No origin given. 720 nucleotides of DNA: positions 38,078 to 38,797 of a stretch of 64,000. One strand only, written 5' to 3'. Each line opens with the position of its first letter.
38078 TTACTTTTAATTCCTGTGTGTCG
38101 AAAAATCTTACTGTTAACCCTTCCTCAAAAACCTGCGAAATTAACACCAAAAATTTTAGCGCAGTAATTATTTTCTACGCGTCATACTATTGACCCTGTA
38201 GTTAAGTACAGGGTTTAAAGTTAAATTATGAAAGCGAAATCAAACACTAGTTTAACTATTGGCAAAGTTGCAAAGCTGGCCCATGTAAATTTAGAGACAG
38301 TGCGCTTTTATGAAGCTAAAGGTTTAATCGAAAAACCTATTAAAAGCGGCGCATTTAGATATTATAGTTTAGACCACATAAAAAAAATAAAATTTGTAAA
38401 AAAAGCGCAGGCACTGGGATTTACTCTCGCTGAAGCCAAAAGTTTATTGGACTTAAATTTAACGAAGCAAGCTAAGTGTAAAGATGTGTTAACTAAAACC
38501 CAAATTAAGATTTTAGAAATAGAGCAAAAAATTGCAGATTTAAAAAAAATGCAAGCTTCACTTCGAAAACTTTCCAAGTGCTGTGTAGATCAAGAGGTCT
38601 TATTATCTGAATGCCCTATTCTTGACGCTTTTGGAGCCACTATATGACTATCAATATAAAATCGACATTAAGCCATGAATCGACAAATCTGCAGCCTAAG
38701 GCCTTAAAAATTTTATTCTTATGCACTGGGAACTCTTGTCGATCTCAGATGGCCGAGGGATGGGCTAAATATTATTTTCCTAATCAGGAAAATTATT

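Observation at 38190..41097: Arsenic operon controlled by a MerR-family (not ArsR/SmtB) regulator, with a textbook MerR-type promoter and a leaderless start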

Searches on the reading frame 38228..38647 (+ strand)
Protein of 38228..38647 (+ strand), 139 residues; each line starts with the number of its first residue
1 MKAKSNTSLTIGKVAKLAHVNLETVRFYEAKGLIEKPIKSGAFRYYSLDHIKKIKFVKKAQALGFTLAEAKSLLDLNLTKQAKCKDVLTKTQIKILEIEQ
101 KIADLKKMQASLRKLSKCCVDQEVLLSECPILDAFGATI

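Call 3: search_protein_families(library=pfam, proteins=[window:38228-38647:+], max_evalue=0.01)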
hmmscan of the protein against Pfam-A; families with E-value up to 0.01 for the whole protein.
window:38228-38647:+ (139 aa): 3 families
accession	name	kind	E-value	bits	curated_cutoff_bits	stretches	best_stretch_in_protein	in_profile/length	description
PF13411.12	MerR_1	-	6.2e-16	58.7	21.6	1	10-75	2-67/69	MerR HTH family regulatory protein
PF09278.17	MerR-DNA-bind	-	6.4e-15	56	25.4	1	52-115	2-65/65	MerR, DNA binding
PF00376.29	MerR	-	3.5e-09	36.8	28.2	1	10-46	1-38/38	MerR family regulatory protein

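Call 4: search_protein_families(library=ncbifam, proteins=[window:38228-38647:+], max_evalue=0.01)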
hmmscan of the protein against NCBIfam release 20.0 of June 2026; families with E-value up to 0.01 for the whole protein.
window:38228-38647:+ (139 aa): 15 families
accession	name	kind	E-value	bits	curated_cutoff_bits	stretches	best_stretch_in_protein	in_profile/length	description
TIGR02051.1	MerR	equivalog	9.9e-34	116.3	150.85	1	10-134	1-123/124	mercury resistance transcriptional regulator MerR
NF007069.0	PRK09514.1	equivalog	3.4e-30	104.8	143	1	10-135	3-130/141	Zn(2+)-responsive transcriptional regulator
TIGR02043.1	ZntR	equivalog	1.1e-27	96.8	167.95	1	9-135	2-130/131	Zn(2+)-responsive transcriptional regulator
TIGR02044.1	CueR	equivalog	6.7e-27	94.1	147.4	1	10-134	2-125/127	Cu(I)-responsive transcriptional regulator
NF010315.0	PRK13752.1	subfamily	2.1e-23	83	261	1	7-132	6-129/144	mercury resistance transcriptional regulator MerR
TIGR02047.1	CadR-PbrR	equivalog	6e-23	81.3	151.45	1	9-133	1-125/127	Cd(II)/Pb(II)-responsive transcriptional regulator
NF007590.0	PRK10227.1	equivalog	2.4e-20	73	244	1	10-136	2-127/135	Cu(I)-responsive transcriptional regulator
TIGR01950.1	SoxR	equivalog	2.3e-15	56.6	116.9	1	9-119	2-113/142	redox-sensitive transcriptional activator SoxR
NF047375.1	HeatShock_HspR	equivalog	5.8e-10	39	105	1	9-81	4-77/92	heat shock protein transcriptional repressor HspR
NF053782.1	ChlnTransRegdde3219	equivalog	1e-09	38.3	450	1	5-126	3-123/278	choline utilization transcriptional activator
NF047377.1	heat_HspR_dupli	exception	8.1e-08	32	300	1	11-110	8-108/214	heat shock protein transcriptional repressor HspR, fused homodimer type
NF041849.1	trans_regNmlR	equivalog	3.1e-05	24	175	1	10-115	2-105/117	stress response transcriptional regulator NmlR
NF053740.1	TransRegTnrAGPos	equivalog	0.0012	19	140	1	6-86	10-93/108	hypothetical protein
NF050798.1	TF_FtsR_Actino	equivalog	0.0034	17.5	150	1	19-61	16-58/223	transcriptional regulator FtsR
NF011617.0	PRK15043.1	equivalog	0.0035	16.7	417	1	9-96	4-89/243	HTH-type transcriptional regulator MlrA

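Call 6: find_homologous_proteins(query=window:38228-38644:+, max_evalue=0.00001)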
Query window:38228-38644:+ (139 aa): 37 proteins with E <= 0.00001 among 75 candidates.
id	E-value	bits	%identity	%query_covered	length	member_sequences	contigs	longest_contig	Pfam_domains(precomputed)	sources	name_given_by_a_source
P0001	1.7e-80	285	100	100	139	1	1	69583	PF00376.30,PF13411.13,PF09278.18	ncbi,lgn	-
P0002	2.5e-39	152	57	93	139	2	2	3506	PF00376.30,PF13411.13,PF09278.18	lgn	-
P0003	7.4e-37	144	55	91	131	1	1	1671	PF00376.30,PF13411.13,PF09278.18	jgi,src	-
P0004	1.1e-25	108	43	93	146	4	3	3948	PF00376.30,PF13411.13,PF09278.18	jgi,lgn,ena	jgi:MerR family copper efflux transcriptional regulator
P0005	4.5e-25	106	42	95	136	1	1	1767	PF00376.30,PF13411.13,PF09278.18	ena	-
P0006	8.8e-25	105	44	93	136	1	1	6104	PF00376.30,PF13411.13,PF09278.18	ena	-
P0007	3.6e-24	103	47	93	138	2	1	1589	PF00376.30,PF13411.13,PF09278.18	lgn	-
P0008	4.1e-24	103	43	92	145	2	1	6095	PF00376.30,PF13411.13,PF09278.18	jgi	-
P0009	6.3e-24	102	47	91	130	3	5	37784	PF00376.30,PF13411.13,PF09278.18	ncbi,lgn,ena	-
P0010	7.6e-24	102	42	97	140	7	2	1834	PF00376.30,PF13411.13,PF09278.18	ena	-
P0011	8.6e-24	102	45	91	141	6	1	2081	PF00376.30,PF13411.13,PF09278.18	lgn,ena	-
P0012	1.1e-23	101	43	92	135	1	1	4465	PF00376.30,PF13411.13,PF09278.18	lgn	-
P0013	3.9e-23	100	49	91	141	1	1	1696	PF00376.30,PF13411.13,PF09278.18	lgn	-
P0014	5.0e-23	99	44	91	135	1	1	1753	PF00376.30,PF13411.13,PF09278.18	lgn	-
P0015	5.7e-23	99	43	92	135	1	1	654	PF00376.30,PF13411.13,PF09278.18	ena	-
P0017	9.2e-23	99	45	94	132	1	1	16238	PF00376.30,PF13411.13,PF09278.18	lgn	-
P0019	1.1e-22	98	46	93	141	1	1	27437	PF00376.30,PF13411.13,PF09278.18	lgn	-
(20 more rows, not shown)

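Call 8: find_encoding_contigs(protein=P0001, flank=6000, max_places=3)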
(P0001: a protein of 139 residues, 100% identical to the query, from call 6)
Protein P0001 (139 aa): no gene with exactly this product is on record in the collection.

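Call 9: find_encoding_contigs(protein=P0002, flank=6000, max_places=4)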
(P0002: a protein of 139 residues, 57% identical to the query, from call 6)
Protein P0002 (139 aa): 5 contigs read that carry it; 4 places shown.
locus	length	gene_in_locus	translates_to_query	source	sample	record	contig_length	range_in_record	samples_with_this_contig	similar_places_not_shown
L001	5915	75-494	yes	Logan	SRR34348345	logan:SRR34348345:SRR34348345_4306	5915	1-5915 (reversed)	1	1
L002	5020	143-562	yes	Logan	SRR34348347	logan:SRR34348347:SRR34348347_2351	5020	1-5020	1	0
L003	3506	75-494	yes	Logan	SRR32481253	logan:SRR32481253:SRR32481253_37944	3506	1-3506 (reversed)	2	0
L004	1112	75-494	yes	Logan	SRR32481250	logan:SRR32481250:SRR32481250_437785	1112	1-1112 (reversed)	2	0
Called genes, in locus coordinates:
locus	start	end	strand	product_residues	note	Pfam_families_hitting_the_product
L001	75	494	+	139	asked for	PF00376:MerR, PF13411:MerR_1, PF09278:MerR-DNA-bind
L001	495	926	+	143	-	PF01451:LMWPc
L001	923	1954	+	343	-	PF01758:SBF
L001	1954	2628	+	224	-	PF03358:FMN_red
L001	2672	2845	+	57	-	-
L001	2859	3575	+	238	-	PF00903:Glyoxalase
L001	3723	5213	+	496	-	PF00916:Sulfate_transp, PF16983:MFS_MOT1 (weak), PF01740:STAS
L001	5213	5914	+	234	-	?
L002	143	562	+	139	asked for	PF00376:MerR, PF13411:MerR_1, PF09278:MerR-DNA-bind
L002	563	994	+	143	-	PF01451:LMWPc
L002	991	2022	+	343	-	PF01758:SBF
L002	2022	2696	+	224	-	PF03358:FMN_red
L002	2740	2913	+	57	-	-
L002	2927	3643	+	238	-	PF00903:Glyoxalase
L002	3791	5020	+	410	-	?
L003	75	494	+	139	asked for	PF00376:MerR, PF13411:MerR_1, PF09278:MerR-DNA-bind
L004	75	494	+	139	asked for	PF00376:MerR, PF13411:MerR_1, PF09278:MerR-DNA-bind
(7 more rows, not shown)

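Call 10: find_encoding_contigs(protein=P0003, flank=6000, max_places=4)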
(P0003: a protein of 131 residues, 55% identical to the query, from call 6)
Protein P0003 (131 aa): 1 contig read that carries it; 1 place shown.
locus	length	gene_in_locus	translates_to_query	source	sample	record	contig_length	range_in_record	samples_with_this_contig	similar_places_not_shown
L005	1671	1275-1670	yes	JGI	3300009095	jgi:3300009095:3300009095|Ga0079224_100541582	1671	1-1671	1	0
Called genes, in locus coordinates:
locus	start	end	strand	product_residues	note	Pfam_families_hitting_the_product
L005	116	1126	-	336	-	-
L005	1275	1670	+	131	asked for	PF13411:MerR_1, PF00376:MerR, PF09278:MerR-DNA-bind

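Call 19: find_related_loci(query=A1, collection=genome_contigs, flank=6000)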
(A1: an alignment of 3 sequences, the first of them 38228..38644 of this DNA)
Query A1 (139 aa) in genome_contigs; peptide patterns used: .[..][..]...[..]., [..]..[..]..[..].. (x = any residue, [..] = any of these).
599 stretches matched a pattern (row limit reached: there are more); 506 encode a relative of the query (tblastn E <= 1e-3); the best 80 are kept; 80 distinct loci.
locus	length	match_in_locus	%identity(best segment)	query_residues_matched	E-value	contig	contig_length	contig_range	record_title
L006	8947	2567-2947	60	9-135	6e-49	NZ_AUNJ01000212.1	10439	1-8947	Bacteriovorax sp. DB6_IX ctg7180002949639, whole genome shotgun sequence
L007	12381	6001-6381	58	9-135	2e-47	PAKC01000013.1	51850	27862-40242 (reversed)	MAG: Halobacteriovoraceae bacterium isolate SAT79 76277, whole genome shotgun sequence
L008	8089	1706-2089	59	8-135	3e-47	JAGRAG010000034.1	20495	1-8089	MAG: Bdellovibrionales bacterium isolate HKST-UBA12 2015-01-06_1_(paired)_contig_168086, whole genome shotgun sequence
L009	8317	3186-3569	57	8-135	1e-46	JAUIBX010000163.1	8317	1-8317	MAG: Bacteriovoracia bacterium isolate 6_bin.70 NODE_8473_length_8317_cov_1.040781, whole genome shotgun sequence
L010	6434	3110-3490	56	9-135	1e-44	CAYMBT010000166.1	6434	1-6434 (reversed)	MAG TPA_asm: uncultured Pseudobdellovibrionaceae bacterium isolate SRP319275_co1_106 genome assembly, contig: NODE_16911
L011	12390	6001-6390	58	6-135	3e-42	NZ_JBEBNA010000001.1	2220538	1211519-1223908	Halobacteriovorax sp. CON-3 NODE_1_length_2220538_cov_292.486535, whole genome shotgun sequence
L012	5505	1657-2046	58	6-135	2e-41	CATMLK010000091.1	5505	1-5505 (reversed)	MAG: uncultured Bacteriovoracaceae bacterium isolate SRR3960577_bin.13_MetaWRAP_v1.3_MAG genome assembly, contig: ERZ651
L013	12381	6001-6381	51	9-135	6e-41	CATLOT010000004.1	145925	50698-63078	MAG: uncultured Bacteriovoracaceae bacterium isolate SRR3960578_bin.10_MetaWRAP_v1.3_MAG genome assembly, contig: ERZ505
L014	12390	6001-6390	53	6-135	1e-40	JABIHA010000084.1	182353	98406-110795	MAG: Bacteriovoracaceae bacterium isolate SI053_bin57 k141_1192788, whole genome shotgun sequence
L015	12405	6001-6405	59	4-138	2e-43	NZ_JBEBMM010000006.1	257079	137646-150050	Halobacteriovorax sp. ZH2_bin.1 c_000000000006, whole genome shotgun sequence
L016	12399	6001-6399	50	4-135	3e-35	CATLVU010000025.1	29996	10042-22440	MAG: uncultured Oligoflexia bacterium isolate SRR3963982_bin.9_MetaWRAP_v1.3_MAG genome assembly, contig: ERZ505271.267,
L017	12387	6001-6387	45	7-135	5e-32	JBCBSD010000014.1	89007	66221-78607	MAG: Pseudomonadota bacterium isolate J06638_15 k141_215740_length_89007_cov_27.2281, whole genome shotgun sequence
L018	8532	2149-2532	43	8-135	8e-31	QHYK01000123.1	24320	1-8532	MAG: Acidobacteria bacterium isolate gp2 AA90 14_0927_12_20cm_scaffold_787_curated, whole genome shotgun sequence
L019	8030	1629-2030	43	2-135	5e-31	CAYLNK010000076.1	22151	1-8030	MAG TPA_asm: uncultured Holophagales bacterium isolate binchicken_co322_3 genome assembly, contig: NODE_3456_length_2215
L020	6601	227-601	42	8-132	2e-29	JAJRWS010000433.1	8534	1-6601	MAG: Planctomycetota bacterium isolate Dive96_bin2.49 k141_3414000, whole genome shotgun sequence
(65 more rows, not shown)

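Call 20: find_related_loci(query=A1, collection=metagenome_contigs, flank=6000)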
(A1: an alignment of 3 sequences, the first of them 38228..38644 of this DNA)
Query A1 (139 aa) in metagenome_contigs; peptide patterns used: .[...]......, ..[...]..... (x = any residue, [..] = any of these).
226 stretches matched a pattern; 8 encode a relative of the query (tblastn E <= 1e-3); 8 distinct loci.
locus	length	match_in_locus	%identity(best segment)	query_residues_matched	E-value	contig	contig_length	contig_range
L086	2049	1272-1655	59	8-135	1e-50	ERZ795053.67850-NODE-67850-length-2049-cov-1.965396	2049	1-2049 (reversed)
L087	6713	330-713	59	8-135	3e-50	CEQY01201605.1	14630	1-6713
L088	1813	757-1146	59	6-135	9e-51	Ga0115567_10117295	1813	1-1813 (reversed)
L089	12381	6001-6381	58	9-135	1e-48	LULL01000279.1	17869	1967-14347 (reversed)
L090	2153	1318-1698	58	9-135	6e-49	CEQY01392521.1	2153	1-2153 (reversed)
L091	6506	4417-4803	53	7-135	8e-46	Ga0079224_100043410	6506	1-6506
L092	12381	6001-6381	53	9-135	1e-44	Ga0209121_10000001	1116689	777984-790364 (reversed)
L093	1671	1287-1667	55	9-135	5e-45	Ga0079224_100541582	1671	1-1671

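Call 26: search_solved_structures(query=window:38228-38644:+, max_evalue=0.001, show_alignments=3)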
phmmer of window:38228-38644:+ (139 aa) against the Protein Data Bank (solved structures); distinct sequences matched with E-value up to 0.001: 23.
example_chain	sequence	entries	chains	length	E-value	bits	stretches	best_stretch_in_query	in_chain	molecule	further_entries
4ua1_A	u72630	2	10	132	2.7e-22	82.4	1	10-134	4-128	Regulatory protein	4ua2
5crl_A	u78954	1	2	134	1.8e-20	76.5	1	7-132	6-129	Mercuric resistance operon regulatory protein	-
6ldi_G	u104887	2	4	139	2.2e-17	66.5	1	9-134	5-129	HTH-type transcriptional regulator CueR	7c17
1q05_A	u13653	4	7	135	4.4e-17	65.6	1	10-134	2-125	Transcriptional regulator cueR | HTH-type transcriptional regulator CueR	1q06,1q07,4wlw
6xh7_G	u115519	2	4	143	5.4e-17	65.3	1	10-134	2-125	HTH-type transcriptional regulator CueR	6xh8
5gpe_A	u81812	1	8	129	8.7e-16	61.4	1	10-134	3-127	Transcriptional regulator, MerR-family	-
4wls_A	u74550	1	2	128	8.8e-15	58.1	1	10-119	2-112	HTH-type transcriptional regulator CueR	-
6jyw_A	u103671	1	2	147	3.6e-13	52.9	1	10-133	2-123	CadR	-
6jgf_A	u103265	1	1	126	1.5e-12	51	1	10-132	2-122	CadR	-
6jgv_A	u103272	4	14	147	1.8e-12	50.7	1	10-133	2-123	CadR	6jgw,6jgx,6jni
1q08_A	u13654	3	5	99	4.8e-09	39.6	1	51-135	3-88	Zn(II)-responsive regulator of zntA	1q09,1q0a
2zhg_A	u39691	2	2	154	6.6e-07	32.7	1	8-84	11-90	Redox-sensitive transcriptional activator soxR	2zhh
7tec_A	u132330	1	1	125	4.8e-05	26.7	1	9-101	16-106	HTH-type transcriptional regulator GlnR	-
7ckq_G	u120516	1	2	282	0.00013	25.3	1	7-80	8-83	Multidrug-efflux transporter 1 regulator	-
1exi_A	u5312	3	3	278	0.00018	24.8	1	9-80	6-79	MULTIDRUG-EFFLUX TRANSPORTER REGULATOR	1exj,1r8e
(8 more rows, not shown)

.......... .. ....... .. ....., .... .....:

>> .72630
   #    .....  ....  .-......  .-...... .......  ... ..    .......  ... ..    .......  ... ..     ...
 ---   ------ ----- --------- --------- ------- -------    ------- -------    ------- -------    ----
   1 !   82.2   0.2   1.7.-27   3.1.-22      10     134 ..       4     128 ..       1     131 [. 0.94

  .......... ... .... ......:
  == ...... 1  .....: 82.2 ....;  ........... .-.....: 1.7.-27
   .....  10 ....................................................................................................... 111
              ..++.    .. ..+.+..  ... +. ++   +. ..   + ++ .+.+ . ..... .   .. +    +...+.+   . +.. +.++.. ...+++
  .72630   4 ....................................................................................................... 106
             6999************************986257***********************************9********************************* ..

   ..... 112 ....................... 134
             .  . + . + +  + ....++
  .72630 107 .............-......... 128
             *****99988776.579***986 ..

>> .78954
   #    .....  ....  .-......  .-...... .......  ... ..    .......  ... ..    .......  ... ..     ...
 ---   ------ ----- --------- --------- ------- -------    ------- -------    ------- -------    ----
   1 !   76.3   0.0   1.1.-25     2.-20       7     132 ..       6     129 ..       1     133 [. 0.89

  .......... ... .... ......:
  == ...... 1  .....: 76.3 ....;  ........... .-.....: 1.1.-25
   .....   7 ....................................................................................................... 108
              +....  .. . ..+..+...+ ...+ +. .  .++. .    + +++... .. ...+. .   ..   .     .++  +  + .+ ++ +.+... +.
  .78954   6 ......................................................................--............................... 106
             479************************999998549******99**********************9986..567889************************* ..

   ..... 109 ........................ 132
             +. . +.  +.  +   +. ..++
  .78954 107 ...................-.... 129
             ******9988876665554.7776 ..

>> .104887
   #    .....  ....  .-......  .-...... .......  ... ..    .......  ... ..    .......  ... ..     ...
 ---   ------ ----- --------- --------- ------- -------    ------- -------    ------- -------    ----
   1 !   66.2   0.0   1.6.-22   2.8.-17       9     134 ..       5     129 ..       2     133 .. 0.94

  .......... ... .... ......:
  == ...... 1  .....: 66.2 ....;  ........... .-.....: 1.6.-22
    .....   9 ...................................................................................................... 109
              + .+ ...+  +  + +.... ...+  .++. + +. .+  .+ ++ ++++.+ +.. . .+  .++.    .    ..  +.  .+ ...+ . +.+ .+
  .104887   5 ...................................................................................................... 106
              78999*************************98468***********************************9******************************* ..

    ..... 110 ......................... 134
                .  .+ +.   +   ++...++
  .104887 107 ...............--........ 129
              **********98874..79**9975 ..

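Call 51: search_protein_families(library=ncbifam, proteins=[L006:2963-3670:+, L014:6402-6824:+, L014:6796-7092:+, L014:7095-7352:+], max_evalue=0.001)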
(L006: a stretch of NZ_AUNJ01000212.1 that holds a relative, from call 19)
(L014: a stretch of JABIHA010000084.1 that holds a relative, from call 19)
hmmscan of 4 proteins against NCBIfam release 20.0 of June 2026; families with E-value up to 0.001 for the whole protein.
L006:2963-3670:+ (236 aa): 2 families
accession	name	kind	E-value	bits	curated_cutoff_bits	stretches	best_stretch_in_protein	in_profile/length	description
TIGR02690.1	resist_ArsH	equivalog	6.4e-113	375.2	292.25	1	21-222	19-219/219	arsenical resistance protein ArsH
TIGR03567.1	FMN_reduc_SsuE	equivalog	2.3e-05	24.4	164.05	1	30-120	1-92/171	NADPH-dependent FMN reductase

L014:6402-6824:+ (141 aa): 2 families
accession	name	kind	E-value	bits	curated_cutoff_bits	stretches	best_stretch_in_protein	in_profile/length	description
NF010318.0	PRK13755.1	equivalog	1.8e-14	54.2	170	1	24-130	15-129/140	organomercurial transporter MerC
NF033784.1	transport_merC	equivalog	5.8e-14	52.5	140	1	21-123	9-119/123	organomercurial transporter MerC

L014:6796-7092:+ (99 aa): 3 families
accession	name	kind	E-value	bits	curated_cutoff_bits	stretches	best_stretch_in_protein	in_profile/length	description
TIGR00412.2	redox_disulf_2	subfamily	1.4e-05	25.4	62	1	13-91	1-70/75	MTH895/ArsE family thioredoxin-like protein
TIGR00411.1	redox_disulf_1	equivalog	0.00011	22.2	92.75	1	13-77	2-64/82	MJ0307 family thioredoxin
TIGR02187.2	PDO_seleno_TRX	equivalog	0.00095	18.6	185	0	14-88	132-200/209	protein disulfide oxidoreductase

L014:7095-7352:+ (86 aa): 2 families
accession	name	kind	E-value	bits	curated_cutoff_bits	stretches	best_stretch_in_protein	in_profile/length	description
NF047645.1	CopZ_Nterm_CC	equivalog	5e-14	52.7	100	1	12-77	76-138/138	putative iron-sulfur cluster-binding metallochaperone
NF045877.1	CopZ_Nterm_CU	equivalog_domain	4.6e-05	23.4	190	1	23-80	99-156/161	Csac_0668 family 2Fe-2S cluster-binding (seleno)protein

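Call 52: search_protein_families(library=pfam, proteins=[L014:6402-6824:+, L014:6796-7092:+, L014:7095-7352:+], max_evalue=0.001)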
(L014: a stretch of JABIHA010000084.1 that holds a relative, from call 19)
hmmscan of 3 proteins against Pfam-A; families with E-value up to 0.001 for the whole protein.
L014:6402-6824:+ (141 aa): 1 family
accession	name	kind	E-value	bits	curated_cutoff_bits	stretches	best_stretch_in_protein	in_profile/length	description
PF03203.19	MerC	-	1.2e-10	42.3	27.6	1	21-122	4-107/108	MerC mercury resistance protein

L014:6796-7092:+ (99 aa): 1 family
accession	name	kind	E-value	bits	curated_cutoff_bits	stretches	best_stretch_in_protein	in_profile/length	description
PF13192.12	Thioredoxin_3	-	2.7e-08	34.2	24.8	1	13-91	2-71/76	Thioredoxin domain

L014:7095-7352:+ (86 aa): 0 families

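Call 53: predict_structure(alignment_id=A2)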
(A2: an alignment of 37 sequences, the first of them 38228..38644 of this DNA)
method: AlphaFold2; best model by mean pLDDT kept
length: 139 residues; sequences in the alignment: 37
mean_pLDDT: 89.6   pTM: 0.74
mean pLDDT of the five models: 89.6, 89.6, 89.3, 88.8, 87.5
residues with pLDDT >= 90: 97; 70-90: 33; 50-70: 5; < 50: 4
segments of 3 or more residues with pLDDT < 50: 1-3
pLDDT, mean of each block of 10 residues (from residue 1): 63 97 97 94 93 97 96 92 93 97 97 87 81 70
secondary structure, 60 per line:
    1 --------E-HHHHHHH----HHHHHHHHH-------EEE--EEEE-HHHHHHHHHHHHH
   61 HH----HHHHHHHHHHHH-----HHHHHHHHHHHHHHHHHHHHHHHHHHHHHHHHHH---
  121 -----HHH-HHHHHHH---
elements in order: H11-17 H22-30 E38-40 E43-46 H48-62 H67-78 H84-117 H130-136
